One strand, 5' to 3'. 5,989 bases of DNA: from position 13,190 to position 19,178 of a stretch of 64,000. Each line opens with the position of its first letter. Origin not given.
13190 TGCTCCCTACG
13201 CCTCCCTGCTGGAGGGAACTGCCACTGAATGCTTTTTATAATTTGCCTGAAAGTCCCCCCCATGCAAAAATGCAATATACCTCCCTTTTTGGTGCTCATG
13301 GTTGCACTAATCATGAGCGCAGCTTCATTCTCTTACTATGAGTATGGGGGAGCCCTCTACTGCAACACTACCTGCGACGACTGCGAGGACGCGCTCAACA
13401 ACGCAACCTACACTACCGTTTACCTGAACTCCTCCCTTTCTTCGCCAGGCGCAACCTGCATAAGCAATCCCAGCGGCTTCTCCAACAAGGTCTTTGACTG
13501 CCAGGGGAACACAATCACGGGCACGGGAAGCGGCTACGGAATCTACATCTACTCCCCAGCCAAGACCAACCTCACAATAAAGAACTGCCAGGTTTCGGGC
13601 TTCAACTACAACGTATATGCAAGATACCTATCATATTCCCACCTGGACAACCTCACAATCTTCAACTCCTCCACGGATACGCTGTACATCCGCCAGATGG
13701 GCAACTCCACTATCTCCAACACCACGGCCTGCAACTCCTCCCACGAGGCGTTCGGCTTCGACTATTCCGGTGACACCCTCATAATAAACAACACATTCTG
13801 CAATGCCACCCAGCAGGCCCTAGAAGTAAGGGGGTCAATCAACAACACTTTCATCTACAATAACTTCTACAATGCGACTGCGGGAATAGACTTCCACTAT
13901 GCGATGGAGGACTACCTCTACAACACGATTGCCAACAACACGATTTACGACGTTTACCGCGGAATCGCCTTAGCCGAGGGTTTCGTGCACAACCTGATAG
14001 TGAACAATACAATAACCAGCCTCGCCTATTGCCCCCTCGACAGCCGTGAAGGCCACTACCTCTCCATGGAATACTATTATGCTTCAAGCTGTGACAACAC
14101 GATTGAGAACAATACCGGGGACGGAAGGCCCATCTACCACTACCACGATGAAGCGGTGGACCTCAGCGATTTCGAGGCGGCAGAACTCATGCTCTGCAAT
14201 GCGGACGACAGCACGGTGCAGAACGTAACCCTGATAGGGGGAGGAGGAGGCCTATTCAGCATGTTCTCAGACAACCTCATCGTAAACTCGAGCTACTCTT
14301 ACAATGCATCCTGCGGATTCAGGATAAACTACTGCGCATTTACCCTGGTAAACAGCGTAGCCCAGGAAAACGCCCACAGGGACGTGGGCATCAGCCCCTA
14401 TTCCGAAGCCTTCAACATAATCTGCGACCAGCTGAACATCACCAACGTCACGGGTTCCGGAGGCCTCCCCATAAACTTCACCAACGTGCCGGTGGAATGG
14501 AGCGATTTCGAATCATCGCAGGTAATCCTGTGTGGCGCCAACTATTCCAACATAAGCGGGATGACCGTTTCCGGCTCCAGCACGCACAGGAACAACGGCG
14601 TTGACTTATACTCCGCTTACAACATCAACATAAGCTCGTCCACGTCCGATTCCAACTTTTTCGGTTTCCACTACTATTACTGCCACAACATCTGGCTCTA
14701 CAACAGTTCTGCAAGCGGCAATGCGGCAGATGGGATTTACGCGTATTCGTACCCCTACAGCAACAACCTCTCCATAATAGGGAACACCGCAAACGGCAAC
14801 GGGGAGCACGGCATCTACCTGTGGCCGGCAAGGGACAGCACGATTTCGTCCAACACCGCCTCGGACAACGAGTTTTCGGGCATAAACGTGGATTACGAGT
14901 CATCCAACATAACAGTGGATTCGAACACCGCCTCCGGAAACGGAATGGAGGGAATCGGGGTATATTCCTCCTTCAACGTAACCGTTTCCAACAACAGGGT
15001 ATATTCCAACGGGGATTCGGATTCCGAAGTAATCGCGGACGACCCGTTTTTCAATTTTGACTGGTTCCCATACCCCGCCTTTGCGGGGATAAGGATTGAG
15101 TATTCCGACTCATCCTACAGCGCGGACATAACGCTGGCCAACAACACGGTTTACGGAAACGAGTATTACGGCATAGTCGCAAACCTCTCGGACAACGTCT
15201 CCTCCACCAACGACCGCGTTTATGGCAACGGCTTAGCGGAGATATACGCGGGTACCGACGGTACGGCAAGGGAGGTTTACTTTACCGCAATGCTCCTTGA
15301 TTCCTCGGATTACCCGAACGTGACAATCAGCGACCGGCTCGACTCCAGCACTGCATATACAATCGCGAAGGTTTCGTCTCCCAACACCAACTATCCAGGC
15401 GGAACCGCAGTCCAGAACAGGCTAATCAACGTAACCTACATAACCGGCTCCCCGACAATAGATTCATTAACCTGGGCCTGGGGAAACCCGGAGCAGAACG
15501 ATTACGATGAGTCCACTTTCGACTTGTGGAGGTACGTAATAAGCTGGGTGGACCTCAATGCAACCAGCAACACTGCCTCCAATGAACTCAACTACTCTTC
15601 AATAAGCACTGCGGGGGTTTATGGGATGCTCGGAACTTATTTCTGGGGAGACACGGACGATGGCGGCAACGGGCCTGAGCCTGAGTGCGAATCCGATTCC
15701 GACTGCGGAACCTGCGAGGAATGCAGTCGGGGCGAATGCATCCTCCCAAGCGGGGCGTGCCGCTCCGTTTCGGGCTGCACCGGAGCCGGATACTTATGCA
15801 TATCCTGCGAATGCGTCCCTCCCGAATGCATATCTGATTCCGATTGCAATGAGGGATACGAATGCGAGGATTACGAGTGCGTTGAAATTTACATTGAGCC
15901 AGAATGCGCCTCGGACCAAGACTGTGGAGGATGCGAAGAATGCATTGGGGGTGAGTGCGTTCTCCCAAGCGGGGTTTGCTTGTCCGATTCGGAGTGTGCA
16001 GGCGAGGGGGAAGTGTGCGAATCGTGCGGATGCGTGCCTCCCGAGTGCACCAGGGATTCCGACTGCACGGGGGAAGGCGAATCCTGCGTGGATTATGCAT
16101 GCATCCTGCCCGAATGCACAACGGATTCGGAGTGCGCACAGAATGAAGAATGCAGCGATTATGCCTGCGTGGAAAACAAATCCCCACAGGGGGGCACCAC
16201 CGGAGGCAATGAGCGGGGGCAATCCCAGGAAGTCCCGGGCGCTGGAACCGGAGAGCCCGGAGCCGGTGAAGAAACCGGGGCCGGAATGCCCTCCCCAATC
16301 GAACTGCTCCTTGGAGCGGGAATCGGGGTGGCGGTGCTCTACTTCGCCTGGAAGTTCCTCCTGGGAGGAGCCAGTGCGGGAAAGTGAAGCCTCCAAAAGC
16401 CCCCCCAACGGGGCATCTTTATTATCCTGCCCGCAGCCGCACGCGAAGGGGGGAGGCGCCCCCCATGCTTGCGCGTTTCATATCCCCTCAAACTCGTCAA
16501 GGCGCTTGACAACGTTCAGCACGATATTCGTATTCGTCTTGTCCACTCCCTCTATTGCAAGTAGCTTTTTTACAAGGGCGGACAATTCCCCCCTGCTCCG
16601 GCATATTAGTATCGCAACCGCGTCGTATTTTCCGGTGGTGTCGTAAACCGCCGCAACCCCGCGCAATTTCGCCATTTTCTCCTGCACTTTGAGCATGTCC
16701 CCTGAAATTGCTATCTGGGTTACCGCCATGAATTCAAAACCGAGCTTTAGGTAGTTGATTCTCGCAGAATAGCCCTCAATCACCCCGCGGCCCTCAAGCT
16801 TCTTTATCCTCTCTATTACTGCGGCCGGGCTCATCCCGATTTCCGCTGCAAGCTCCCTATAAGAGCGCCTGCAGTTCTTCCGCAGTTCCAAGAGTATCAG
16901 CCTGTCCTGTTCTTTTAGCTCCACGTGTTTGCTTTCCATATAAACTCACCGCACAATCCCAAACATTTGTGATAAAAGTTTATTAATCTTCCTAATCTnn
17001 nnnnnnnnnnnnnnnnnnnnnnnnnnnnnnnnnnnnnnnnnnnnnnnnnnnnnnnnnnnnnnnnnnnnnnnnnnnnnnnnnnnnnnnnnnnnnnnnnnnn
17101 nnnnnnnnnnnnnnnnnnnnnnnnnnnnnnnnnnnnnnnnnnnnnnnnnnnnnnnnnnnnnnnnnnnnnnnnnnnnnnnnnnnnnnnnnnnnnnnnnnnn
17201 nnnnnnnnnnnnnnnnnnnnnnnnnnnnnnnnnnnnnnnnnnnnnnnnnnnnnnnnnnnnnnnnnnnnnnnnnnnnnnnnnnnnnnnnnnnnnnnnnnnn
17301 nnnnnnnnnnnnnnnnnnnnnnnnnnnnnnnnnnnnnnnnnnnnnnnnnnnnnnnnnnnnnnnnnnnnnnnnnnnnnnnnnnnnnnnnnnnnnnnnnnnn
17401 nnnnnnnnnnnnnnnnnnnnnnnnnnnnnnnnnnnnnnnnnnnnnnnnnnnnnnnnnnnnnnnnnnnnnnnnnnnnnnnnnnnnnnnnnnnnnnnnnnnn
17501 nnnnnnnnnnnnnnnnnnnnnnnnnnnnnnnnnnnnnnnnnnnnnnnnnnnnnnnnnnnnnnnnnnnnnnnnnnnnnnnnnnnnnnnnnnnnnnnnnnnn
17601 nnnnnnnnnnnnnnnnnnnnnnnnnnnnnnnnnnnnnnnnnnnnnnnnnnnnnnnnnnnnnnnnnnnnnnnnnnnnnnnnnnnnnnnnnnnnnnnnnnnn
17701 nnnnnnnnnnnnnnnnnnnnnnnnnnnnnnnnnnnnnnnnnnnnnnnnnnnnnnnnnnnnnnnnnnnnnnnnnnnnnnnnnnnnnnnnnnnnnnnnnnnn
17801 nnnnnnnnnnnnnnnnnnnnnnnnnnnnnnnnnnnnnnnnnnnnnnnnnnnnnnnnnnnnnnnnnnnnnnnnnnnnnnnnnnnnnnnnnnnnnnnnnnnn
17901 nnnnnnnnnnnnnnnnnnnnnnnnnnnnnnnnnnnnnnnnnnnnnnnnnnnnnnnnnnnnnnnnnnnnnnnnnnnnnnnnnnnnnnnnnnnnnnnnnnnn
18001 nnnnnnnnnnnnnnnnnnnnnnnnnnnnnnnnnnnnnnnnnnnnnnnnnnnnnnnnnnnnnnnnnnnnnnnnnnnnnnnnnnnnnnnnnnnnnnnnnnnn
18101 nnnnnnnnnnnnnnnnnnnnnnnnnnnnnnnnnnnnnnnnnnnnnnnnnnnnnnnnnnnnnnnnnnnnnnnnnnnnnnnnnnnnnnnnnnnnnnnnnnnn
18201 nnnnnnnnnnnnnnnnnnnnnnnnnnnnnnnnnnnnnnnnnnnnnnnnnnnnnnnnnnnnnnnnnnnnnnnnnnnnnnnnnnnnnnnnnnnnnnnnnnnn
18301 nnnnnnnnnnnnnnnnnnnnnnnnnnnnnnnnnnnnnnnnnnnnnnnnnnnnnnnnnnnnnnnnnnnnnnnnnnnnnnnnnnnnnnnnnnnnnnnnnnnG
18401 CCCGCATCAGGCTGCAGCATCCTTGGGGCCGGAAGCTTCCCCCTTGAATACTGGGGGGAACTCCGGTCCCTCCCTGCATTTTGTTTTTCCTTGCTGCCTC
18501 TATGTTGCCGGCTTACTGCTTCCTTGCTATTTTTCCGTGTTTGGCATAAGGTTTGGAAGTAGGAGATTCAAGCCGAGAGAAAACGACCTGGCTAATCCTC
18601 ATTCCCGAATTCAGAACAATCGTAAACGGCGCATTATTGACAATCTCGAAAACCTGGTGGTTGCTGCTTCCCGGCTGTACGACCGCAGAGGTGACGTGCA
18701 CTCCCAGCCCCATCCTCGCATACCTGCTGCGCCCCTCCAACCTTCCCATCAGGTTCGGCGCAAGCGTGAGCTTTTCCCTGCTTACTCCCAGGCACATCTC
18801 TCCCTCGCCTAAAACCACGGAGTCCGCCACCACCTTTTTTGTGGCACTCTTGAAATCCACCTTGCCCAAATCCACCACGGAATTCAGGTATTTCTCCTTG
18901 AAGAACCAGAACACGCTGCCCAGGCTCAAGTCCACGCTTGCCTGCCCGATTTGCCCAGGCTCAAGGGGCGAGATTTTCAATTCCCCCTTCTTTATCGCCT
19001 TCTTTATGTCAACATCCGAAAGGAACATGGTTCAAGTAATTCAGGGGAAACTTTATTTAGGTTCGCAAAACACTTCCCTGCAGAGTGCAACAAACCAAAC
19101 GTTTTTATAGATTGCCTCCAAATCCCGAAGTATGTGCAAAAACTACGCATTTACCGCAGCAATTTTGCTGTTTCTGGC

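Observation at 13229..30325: Cluster of four paralogous giant sequon-rich surface proteins built from a shared domain kit (beta-helix head, conserved GSPSID module, Cys-rich stalk, C-terminal anchor)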

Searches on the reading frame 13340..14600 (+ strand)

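Call 68: search_protein_families(library=pfam, proteins=[window:13340-14600:+], max_evalue=1)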
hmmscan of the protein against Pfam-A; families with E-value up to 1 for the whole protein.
window:13340-14600:+ (420 aa): 5 families
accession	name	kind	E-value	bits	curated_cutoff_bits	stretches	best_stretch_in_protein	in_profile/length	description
PF13229.12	Beta_helix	-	2.6e-16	60.1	25.9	3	141-259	6-114/158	Right handed beta helix region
PF05048.19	NosD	-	1.7e-10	41.1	23.6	2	55-185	30-155/212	Periplasmic copper-binding protein (NosD)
PF01611.21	Filo_glycop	-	0.0029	17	25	1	181-228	135-179/395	Filovirus glycoprotein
PF10361.14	DUF2434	-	0.023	14.2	25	1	122-168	3-49/294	Protein of unknown function (DUF2434)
PF24292.1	DUF7479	-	0.44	11.1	27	1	9-40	2-33/60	Domain of unknown function (DUF7479)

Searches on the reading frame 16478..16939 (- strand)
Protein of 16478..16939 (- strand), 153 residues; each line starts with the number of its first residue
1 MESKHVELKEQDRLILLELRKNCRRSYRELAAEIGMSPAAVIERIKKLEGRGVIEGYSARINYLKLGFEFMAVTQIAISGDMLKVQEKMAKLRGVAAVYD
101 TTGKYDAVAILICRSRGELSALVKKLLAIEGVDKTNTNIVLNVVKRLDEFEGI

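Call 12: search_protein_families(library=pfam, proteins=[window:16478-16939:-], max_evalue=0.001)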
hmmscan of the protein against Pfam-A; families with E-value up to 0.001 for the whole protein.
window:16478-16939:- (153 aa): 7 families
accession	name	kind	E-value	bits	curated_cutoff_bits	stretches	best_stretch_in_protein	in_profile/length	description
PF13412.12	HTH_24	-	8.5e-14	51.3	21.9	1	9-55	2-48/48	Winged helix-turn-helix DNA-binding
PF13404.12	HTH_AsnC-type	-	1e-13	51.2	27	1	10-49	3-42/42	AsnC-type helix-turn-helix domain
PF01037.27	AsnC_trans_reg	-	4.8e-13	49.3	25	1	79-142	6-72/73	Lrp/AsnC ligand binding domain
PF22451.2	NirdL-like_HTH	-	3.5e-06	26.9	27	1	27-54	19-46/47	Siroheme decarboxylase NirDL-like HTH domain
PF01047.28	MarR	-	0.00017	21.8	24.6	0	15-55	8-48/59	MarR family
PF13545.12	HTH_Crp_2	-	0.00042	20.7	27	1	24-61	22-59/70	Crp-like helix-turn-helix domain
PF01022.26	HTH_5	-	0.00092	19.5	22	0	14-55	6-46/47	Bacterial regulatory protein, arsR family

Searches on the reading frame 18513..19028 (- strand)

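Call 12: search_protein_families(library=pfam, proteins=[window:18513-19028:-], max_evalue=0.001)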
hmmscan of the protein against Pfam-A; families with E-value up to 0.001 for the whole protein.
window:18513-19028:- (171 aa): 3 families
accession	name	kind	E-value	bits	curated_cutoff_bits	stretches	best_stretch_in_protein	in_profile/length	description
PF22769.1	DCD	-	4.2e-37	128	27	1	3-152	2-152/153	dCTP deaminase-like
PF06559.16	DCD_N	-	2.2e-06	28.1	21.4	1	3-151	5-161/164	2'-deoxycytidine 5'-triphosphate deaminase (DCD) N-terminal domain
PF00692.24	dUTPase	-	0.00018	21.7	22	1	86-162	39-113/129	dUTPase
